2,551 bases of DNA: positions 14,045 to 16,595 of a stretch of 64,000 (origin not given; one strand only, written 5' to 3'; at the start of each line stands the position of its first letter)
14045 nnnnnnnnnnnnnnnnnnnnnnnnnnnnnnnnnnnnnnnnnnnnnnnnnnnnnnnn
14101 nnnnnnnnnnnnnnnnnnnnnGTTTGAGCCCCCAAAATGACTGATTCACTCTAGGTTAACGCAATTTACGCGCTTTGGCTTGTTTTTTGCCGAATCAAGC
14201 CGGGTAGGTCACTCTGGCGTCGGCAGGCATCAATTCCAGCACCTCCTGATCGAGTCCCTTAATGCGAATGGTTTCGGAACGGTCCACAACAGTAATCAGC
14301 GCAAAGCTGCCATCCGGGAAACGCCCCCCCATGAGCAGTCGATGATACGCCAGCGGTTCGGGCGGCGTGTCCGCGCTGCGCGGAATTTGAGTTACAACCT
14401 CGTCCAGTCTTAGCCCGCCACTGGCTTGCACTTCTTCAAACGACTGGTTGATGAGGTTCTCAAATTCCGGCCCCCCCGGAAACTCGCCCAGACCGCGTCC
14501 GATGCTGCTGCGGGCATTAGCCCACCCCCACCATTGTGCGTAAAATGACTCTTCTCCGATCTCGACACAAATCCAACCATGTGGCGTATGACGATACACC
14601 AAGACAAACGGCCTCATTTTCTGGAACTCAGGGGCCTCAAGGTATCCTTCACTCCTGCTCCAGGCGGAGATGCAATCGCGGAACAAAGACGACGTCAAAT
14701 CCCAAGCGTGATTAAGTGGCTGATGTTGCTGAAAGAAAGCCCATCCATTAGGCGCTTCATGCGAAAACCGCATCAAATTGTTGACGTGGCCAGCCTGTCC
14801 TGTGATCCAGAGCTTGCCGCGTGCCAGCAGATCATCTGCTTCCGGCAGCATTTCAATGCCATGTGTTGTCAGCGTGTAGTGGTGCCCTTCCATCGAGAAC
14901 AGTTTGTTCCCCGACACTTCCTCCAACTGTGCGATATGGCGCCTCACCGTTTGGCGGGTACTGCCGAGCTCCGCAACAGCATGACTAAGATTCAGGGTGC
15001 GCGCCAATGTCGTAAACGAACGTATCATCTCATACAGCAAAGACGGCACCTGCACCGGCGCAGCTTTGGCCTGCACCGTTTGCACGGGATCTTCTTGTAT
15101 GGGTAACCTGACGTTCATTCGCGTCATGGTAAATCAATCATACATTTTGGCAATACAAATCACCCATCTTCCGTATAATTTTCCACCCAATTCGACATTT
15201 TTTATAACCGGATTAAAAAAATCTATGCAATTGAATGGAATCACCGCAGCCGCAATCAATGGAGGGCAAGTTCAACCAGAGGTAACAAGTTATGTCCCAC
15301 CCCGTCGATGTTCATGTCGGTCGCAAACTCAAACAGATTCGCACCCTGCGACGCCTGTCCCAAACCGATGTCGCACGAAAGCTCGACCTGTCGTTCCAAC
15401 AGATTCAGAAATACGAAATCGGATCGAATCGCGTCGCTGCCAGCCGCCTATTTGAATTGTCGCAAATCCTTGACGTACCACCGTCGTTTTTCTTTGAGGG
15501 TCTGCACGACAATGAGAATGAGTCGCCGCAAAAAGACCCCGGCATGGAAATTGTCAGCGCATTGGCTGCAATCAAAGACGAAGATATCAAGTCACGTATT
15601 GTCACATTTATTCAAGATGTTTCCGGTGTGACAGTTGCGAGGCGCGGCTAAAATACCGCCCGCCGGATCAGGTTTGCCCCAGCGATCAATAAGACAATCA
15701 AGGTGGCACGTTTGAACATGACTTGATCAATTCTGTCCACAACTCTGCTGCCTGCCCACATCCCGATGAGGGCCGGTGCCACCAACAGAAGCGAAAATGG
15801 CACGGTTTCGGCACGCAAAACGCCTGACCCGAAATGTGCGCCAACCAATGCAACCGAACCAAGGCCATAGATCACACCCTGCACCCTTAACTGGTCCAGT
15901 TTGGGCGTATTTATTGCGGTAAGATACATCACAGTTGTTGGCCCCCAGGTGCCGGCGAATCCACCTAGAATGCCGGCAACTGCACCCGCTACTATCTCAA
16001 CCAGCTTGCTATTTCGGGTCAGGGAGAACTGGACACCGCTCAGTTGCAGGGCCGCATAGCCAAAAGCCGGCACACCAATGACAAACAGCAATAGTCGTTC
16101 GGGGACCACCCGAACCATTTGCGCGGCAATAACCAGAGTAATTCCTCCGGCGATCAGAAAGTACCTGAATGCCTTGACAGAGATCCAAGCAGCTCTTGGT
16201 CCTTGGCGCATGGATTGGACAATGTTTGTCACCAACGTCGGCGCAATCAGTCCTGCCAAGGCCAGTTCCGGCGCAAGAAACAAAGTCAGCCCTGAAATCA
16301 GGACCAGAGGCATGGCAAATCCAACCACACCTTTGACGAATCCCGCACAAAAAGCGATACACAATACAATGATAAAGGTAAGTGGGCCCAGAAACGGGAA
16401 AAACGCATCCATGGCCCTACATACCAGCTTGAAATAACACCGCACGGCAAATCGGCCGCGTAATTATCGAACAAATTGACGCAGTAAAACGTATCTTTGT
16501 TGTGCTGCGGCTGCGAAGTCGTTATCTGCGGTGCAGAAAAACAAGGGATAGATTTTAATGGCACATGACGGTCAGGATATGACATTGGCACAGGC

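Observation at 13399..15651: Candidate undescribed signalling cassette: acyltransferase-like orphan + LysR-HTH/PAS fusion + PraR-like repressor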

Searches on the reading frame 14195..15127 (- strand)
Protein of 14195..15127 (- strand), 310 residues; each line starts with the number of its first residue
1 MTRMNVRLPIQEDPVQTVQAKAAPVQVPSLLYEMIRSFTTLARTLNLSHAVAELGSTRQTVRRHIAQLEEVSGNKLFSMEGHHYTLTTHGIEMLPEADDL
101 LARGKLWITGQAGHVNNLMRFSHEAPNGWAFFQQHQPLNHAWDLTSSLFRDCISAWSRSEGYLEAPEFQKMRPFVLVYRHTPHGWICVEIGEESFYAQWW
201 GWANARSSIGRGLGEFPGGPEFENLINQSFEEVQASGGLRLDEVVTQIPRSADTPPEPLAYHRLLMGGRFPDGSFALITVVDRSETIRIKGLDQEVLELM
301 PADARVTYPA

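Call 3: search_protein_families(library=pfam, proteins=[window:14195-15127:-], max_evalue=1)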
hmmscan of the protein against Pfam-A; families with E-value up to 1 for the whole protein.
window:14195-15127:- (310 aa): 6 families
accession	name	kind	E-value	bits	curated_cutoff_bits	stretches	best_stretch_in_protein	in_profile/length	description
PF00126.33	HTH_1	-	1.3e-09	38.3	26.6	1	34-90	3-59/60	Bacterial regulatory helix-turn-helix protein, lysR family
PF25213.1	HVO_A0261_N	-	0.0051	17.1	35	1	52-101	32-78/86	HVO_A0261 N-terminal domain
PF12840.13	HTH_20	-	0.013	15.9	27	1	52-71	26-45/51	Helix-turn-helix domain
PF08279.18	HTH_11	-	0.027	14.8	25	1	53-71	24-42/55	HTH domain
PF08220.18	HTH_DeoR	-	0.056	13.6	21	1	43-70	13-40/57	DeoR-like helix-turn-helix domain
PF24708.1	Lip_C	-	0.078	12.1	27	1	33-96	151-210/380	Lipase-like, C-terminal domain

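Call 4: search_protein_families(library=ncbifam, proteins=[window:14195-15127:-], max_evalue=1)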
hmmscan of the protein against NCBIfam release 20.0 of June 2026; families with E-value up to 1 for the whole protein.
window:14195-15127:- (310 aa): 27 families (the best 25 are shown)
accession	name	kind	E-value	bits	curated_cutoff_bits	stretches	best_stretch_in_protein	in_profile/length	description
NF008352.0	PRK11139.1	subfamily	2.6e-07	30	288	1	33-101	9-77/305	transcriptional regulator GcvA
NF047354.1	trans_reg_GltC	equivalog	5.7e-06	26.1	300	1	36-102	7-73/290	glutamate biosynthesis transcriptional regulator GltC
TIGR03339.1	phn_lysR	subfamily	8.4e-06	25.2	341.1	1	35-102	2-69/279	aminoethylphosphonate catabolism associated LysR family transcriptional regulator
NF007501.0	PRK10094.1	equivalog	1.1e-05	24.8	372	1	33-102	5-74/308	HTH-type transcriptional activator AllS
NF040786.1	LysR_Sec_metab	equivalog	2.3e-05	23.6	250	1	35-103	6-74/298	selenium metabolism-associated LysR family transcriptional regulator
TIGR03418.1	chol_sulf_TF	equivalog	3e-05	23.2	324.8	1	33-93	4-64/291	choline sulfate utilization transcriptional regulator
NF041130.1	PenR_Burk_TF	exception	3.1e-05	23.3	625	1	28-103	6-81/292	beta-lactamase transcriptional regulator PenR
NF011673.1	PRK15092.1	equivalog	5.7e-05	22.4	530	1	30-101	11-82/293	transcriptional regulator LrhA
NF008722.0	PRK11716.1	equivalog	0.00037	19.6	246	1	35-101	6-72/293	HTH-type transcriptional activator IlvY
TIGR02424.1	TF_pcaQ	equivalog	0.00042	19.3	303.8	1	35-101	8-74/300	pca operon transcription factor PcaQ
NF007439.0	PRK09986.1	equivalog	0.00044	19.7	290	1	33-103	10-80/296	LysR family transcriptional regulator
NF002946.0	PRK03601.1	equivalog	0.00077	18.9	240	1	33-102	4-73/275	HTH-type transcriptional regulator HdfR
NF045990.1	TransRegCbbRRhodb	equivalog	0.0022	17.1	450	1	33-96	9-74/304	LysR family regulator CbbR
NF053705.1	TransRegGltCGpos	equivalog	0.0033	16.7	350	1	35-97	6-68/300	glutamate biosynthesis transcriptional regulator GltC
NF007491.0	PRK10086.1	equivalog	0.0036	16.2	316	1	34-93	21-80/313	DNA-binding transcriptional regulator DsdC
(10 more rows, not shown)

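Call 7: search_solved_structures(query=window:14195-15127:-, max_evalue=1)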
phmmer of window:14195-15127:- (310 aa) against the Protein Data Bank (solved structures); distinct sequences matched with E-value up to 1: 11.
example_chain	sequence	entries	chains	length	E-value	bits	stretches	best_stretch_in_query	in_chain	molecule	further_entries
4pzj_A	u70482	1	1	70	7.2e-05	25.2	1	34-91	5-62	Transcriptional regulator, LysR family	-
7yhj_A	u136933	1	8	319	0.00014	24.2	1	29-101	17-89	Probable HTH-type transcriptional regulator LrhA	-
22xo_A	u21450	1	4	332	0.00015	24.1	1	29-101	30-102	Probable HTH-type transcriptional regulator LrhA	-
8h3v_S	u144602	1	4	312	0.0056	18.9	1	32-100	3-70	NtcB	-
5y9s_A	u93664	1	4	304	0.032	16.4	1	30-106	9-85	VV2_1132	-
5y2v_A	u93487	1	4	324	0.083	15.1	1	34-103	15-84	Rubisco operon transcriptional regulator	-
9vvu_A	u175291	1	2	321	0.27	13.4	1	34-103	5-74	LysR family transcriptional regulator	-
9vvt_A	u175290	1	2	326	0.27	13.4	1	34-103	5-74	LysR family transcriptional regulator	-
8y6u_H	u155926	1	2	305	0.29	13.3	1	34-92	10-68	Glycine cleavage system transcriptional activator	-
9hh1_A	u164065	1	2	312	0.43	12.8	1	32-103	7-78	Transcriptional regulator, LysR family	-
6hxr_A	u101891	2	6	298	0.89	11.7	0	180-213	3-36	Mono [ADP-ribose] polymerase PARP16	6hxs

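Call 9: find_homologous_proteins(query=window:14195-15127:-)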
Query window:14195-15127:- (310 aa): 765 proteins with E <= 0.001 among 2367 candidates; the best 120 are listed.
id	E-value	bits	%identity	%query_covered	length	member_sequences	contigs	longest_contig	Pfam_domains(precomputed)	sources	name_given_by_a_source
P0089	8.4e-209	710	100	99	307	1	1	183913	PF00126.34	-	-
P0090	5.9e-140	484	68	98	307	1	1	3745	PF00126.34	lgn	-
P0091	1.2e-139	483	69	98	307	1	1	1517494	PF00126.34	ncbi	-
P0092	2.2e-133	462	69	92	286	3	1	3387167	PF00126.34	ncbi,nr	ncbi:Transcriptional regulator, LysR family [Sulfitobacter noctilucicola]|nr:Transcriptional regulat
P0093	9.5e-129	447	65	95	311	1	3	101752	PF00126.34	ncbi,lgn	ncbi:MAG: LysR family transcriptional regulator [Sulfitobacter sp.]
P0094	3.8e-127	442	63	99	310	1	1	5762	PF00126.34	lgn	-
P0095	4.1e-124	432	65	95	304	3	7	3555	PF00126.34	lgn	-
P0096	4.8e-122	425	66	93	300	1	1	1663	PF00126.34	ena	-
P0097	5.6e-120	418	61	98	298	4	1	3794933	PF00126.34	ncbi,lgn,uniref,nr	ncbi:helix-turn-helix domain-containing protein [Roseobacter sp. GAI101]|uniref:helix-turn-helix dom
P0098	3.9e-118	412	61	95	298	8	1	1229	PF00126.34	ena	-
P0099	1.2e-117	411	62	92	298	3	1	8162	PF00126.34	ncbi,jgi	-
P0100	7.1e-117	408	62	93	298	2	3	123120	PF00126.34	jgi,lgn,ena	jgi:hypothetical protein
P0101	6.0e-115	402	58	98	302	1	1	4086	PF00126.34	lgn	-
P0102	1.2e-114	401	61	92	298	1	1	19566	PF00126.34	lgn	-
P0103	1.2e-114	401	62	93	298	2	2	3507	PF00126.34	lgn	-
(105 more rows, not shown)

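Call 19: predict_structure(alignment_id=A2)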
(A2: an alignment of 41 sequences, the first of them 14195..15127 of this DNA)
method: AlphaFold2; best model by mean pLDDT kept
length: 310 residues; sequences in the alignment: 41
mean_pLDDT: 90.2   pTM: 0.81
mean pLDDT of the five models: 90.2, 89.4, 88.5, 88.5, 88.0
residues with pLDDT >= 90: 225; 70-90: 59; 50-70: 23; < 50: 3
segments of 3 or more residues with pLDDT < 50: none
pLDDT, mean of each block of 10 residues (from residue 1): 54 57 83 97 97 97 97 96 96 93 90 93 90 96 94 98 97 96 91 92 82 72 83 95 94 91 98 97 96 95 89
secondary structure, 60 per line:
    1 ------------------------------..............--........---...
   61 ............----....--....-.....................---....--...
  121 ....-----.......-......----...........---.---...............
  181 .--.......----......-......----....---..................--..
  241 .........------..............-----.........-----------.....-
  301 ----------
elements in order: H31-44 H47-54 H58-72 E77-80 E83-86 H88-108 E112-115 E118-124 E130-136 H138-143 H148-158 H166-174 E175-181 E184-190 H195-200 H202-207 H219-236 E239-249 E256-269 E275-283 H295-299

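Call 22: fold_search(model_id=the predicted structure, library=pdb)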
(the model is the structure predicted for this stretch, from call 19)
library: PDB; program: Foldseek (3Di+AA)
matches with E <= 10: 924; with E <= 0.001: 37
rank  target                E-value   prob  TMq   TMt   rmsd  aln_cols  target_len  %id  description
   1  6g4r_E                7.0e-05  1.00  0.28  0.28  21.2       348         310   13  Corynebacterium glutamicum OxyR C206S mutant, H2O2-bound (released 2018-12-05)
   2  2g7u_C                1.4e-04  0.98  0.20  0.24  15.3       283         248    9  2.3 A structure of putative catechol degradative operon regulator from Rhodococcus sp. RHA1 (released 2006-04-04)
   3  6g1d_B                1.5e-04  1.00  0.25  0.25  20.3       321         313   13  Corynebacterium glutamicum OxyR C206 mutant (released 2018-12-05)
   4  6g4r_B                1.8e-04  1.00  0.25  0.24   0.9        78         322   20  Corynebacterium glutamicum OxyR C206S mutant, H2O2-bound (released 2018-12-05)
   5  5y2v_B                1.8e-04  1.00  0.24  0.25   1.7        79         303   29  Strcutrue of the full-length CcmR complexed with 2-OG from Synechocystis PCC6803 (released 2017-12-27)
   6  6g1d_A                2.1e-04  1.00  0.26  0.26   1.8        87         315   20  Corynebacterium glutamicum OxyR C206 mutant (released 2018-12-05)
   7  5y2v_D                2.4e-04  1.00  0.24  0.25   1.9        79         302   29  Strcutrue of the full-length CcmR complexed with 2-OG from Synechocystis PCC6803 (released 2017-12-27)
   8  6g1d_D                2.4e-04  1.00  0.29  0.28  18.9       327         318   15  Corynebacterium glutamicum OxyR C206 mutant (released 2018-12-05)
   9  6g1b_B                2.6e-04  1.00  0.27  0.25   1.7        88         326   19  Corynebacterium glutamicum OxyR, oxidized form (released 2018-12-05)
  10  6g1b_J                2.7e-04  1.00  0.26  0.26   1.6        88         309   18  Corynebacterium glutamicum OxyR, oxidized form (released 2018-12-05)
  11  1b9m_A                2.7e-04  0.98  0.22  0.26  18.7       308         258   10  REGULATOR FROM ESCHERICHIA COLI (released 2000-03-15)
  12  5y2v_A                2.9e-04  1.00  0.24  0.25   1.6        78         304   29  Strcutrue of the full-length CcmR complexed with 2-OG from Synechocystis PCC6803 (released 2017-12-27)
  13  5h1a_A                2.9e-04  0.98  0.23  0.28  19.1       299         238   11  Crystal structure of an IclR homolog from Microbacterium sp. strain HM58-2 (released 2017-01-18)
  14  4iht_C                3.4e-04  1.00  0.24  0.83   1.5        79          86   20  Crystal Structure of BenM_DBD/benA site 1 DNA Complex (released 2013-07-10)
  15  5y2v_C                3.4e-04  1.00  0.24  0.25   1.9        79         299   29  Strcutrue of the full-length CcmR complexed with 2-OG from Synechocystis PCC6803 (released 2017-12-27)
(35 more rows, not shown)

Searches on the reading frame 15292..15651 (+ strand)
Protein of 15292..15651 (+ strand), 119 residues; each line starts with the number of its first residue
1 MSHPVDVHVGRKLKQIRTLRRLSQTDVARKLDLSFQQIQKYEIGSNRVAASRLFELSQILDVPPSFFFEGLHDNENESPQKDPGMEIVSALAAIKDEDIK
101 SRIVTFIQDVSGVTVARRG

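Call 3: search_protein_families(library=pfam, proteins=[window:15292-15651:+], max_evalue=1)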
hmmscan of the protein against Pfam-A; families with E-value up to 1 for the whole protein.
window:15292-15651:+ (119 aa): 7 families
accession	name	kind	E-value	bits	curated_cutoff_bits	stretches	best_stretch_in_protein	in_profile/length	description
PF01381.28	HTH_3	-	5.2e-12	46.1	23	1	13-67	1-55/55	Helix-turn-helix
PF13560.12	HTH_31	-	1.8e-06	28.6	27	1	9-64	2-58/64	Helix-turn-helix domain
PF12844.13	HTH_19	-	0.00019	21.7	30.2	1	10-65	1-56/64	Helix-turn-helix domain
PF13443.12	HTH_26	-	0.00027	21.6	22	1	12-64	1-54/63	Cro/C1-type HTH DNA-binding domain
PF08667.16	BetR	-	0.0035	17.9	21.6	1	8-100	9-99/148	BetR domain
PF13413.12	HTH_25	-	0.062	13.6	24.6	1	13-42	2-31/62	Helix-turn-helix domain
PF15943.11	YdaS_toxin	-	0.081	13.2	30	1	23-58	10-45/65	Bacterial toxin YdaS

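Call 4: search_protein_families(library=ncbifam, proteins=[window:15292-15651:+], max_evalue=1)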
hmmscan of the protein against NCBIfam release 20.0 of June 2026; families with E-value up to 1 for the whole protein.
window:15292-15651:+ (119 aa): 16 families
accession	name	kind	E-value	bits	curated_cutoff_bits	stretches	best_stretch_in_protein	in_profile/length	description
NF047948.1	male_kill_WMK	equivalog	1.1e-11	44.7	300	1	6-109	160-260/300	WO male-killing family protein Wmk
NF041951.1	phage_RstR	subfamily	1.2e-08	35.1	80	1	9-98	3-88/108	RstR family transcriptional repressor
NF052239.1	antitox_spr1629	equivalog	1.8e-08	33.9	335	1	8-72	2-66/377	spr1629 family repressor/antitoxin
NF007257.0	PRK09706.1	subfamily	4.3e-06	26.6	101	1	9-81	6-78/135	transcriptional repressor DicA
NF003162.0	PRK04140.1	equivalog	2.6e-05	23.4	263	1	10-64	128-182/317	transcriptional regulator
NF038139.1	Reg_Aceta_RamB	equivalog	3.7e-05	22.5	700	1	8-68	2-62/465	acetate metabolism transcriptional regulator RamB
NF006015.0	PRK08154.1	subfamily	9e-05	21.8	204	1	5-67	27-89/314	anaerobic benzoate catabolism transcriptional regulator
TIGR03830.1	CxxCG_CxxCG_HTH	subfamily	0.00024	20.9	61.8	1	9-56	66-115/127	type II TA system antitoxin MqsA family protein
TIGR03070.1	couple_hipB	subfamily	0.00056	19.8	71.65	1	10-54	4-48/58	type II toxin-antitoxin system Y4mF family antitoxin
NF050110.1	TransRegBldD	equivalog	0.0026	17.5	250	1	8-98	8-96/162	transcriptional regulator BldD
NF007408.0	PRK09943.1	equivalog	0.0032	17.1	211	1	6-77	5-74/185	HTH-type transcriptional regulator PuuR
NF007271.0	PRK09726.1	equivalog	0.025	14.6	79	1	10-63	14-67/88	type II toxin-antitoxin system antitoxin HipB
NF041575.1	antitoxPezA_Strep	equivalog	0.036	14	290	1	9-62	2-55/158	type II toxin-antitoxin system antitoxin PezA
NF040522.1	VC1465_fam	subfamily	0.08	13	70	1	14-60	2-47/111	VC1465 family Xer recombination activation factor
NF007481.0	PRK10072.1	equivalog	0.097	13.2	110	0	12-51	37-76/96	HTH-type transcriptional regulator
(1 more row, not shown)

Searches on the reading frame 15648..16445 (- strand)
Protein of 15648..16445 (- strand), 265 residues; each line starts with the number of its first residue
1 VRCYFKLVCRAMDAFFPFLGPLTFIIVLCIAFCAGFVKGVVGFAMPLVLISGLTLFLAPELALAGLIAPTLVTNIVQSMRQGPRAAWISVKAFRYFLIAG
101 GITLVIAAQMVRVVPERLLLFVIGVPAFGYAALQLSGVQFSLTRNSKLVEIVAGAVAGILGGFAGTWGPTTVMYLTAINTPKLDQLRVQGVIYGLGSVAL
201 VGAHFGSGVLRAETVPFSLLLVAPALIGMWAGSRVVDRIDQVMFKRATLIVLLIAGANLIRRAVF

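Call 3: search_protein_families(library=pfam, proteins=[window:15648-16445:-], max_evalue=1)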
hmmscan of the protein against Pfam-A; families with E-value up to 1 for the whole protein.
window:15648-16445:- (265 aa): 1 family
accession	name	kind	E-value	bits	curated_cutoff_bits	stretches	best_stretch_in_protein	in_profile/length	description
PF01925.25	TauE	-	3e-23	83.2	32.6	1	28-259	2-237/237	Sulfite exporter TauE/SafE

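Call 4: search_protein_families(library=ncbifam, proteins=[window:15648-16445:-], max_evalue=1)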
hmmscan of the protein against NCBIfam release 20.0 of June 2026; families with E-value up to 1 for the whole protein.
window:15648-16445:- (265 aa): 0 families
